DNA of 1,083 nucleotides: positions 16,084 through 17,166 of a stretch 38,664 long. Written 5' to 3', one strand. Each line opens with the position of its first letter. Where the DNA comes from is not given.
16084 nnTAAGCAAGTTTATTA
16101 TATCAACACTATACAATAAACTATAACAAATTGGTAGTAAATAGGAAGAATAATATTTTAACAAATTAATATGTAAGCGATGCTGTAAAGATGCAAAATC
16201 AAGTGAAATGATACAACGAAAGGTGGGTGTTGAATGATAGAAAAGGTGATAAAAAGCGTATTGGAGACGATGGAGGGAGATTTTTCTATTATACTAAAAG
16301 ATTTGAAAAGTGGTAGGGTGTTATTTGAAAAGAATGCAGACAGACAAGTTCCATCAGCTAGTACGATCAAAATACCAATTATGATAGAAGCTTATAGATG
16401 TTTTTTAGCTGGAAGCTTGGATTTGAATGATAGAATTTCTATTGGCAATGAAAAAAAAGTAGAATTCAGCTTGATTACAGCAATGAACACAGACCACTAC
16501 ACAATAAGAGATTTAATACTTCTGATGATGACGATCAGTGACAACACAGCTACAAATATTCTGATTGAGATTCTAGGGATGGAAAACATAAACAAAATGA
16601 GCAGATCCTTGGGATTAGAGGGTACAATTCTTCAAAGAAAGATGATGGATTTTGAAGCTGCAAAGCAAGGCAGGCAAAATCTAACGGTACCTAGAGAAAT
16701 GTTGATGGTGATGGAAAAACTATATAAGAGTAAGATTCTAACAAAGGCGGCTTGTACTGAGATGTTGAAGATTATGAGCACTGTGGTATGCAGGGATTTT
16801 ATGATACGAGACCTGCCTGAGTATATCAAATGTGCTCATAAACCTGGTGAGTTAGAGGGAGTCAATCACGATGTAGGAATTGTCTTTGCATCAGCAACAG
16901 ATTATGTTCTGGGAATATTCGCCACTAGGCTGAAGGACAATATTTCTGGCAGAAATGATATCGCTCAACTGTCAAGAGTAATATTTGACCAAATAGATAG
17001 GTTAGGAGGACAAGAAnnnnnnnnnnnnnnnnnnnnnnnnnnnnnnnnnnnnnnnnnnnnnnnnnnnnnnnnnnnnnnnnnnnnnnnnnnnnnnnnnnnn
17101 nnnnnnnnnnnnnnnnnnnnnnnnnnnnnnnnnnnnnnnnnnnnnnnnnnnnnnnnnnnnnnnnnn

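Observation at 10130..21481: Composite D-amino-acid / murein-peptide salvage island: Opp-type importer interleaved with six peptide-processing enzymes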

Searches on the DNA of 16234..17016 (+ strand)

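Call 77: search_rna_families(sources=[L083, L003, L005, L080, L074, L207, L085], threshold=gathering)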
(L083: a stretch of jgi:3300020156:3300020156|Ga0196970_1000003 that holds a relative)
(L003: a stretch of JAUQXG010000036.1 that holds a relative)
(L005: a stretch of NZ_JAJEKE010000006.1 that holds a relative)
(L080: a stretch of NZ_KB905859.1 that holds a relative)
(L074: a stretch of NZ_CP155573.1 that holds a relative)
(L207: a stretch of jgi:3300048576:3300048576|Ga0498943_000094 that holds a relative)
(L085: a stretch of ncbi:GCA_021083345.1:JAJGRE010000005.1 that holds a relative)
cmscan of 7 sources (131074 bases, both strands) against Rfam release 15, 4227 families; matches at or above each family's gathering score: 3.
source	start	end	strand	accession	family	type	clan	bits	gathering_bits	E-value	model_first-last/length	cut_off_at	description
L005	6302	6549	+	RF00230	T-box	Cis-reg; leader;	-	102.6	93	3.3e-21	1-219/219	no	T-box leader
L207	1156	1339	+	RF00174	Cobalamin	Cis-reg; riboswitch;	CL00101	80.8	31.5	5.3e-18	1-189/189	no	Cobalamin riboswitch aptamer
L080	11004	11076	+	RF00005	tRNA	Gene; tRNA;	CL00001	61.9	29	1.1e-10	1-71/71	no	tRNA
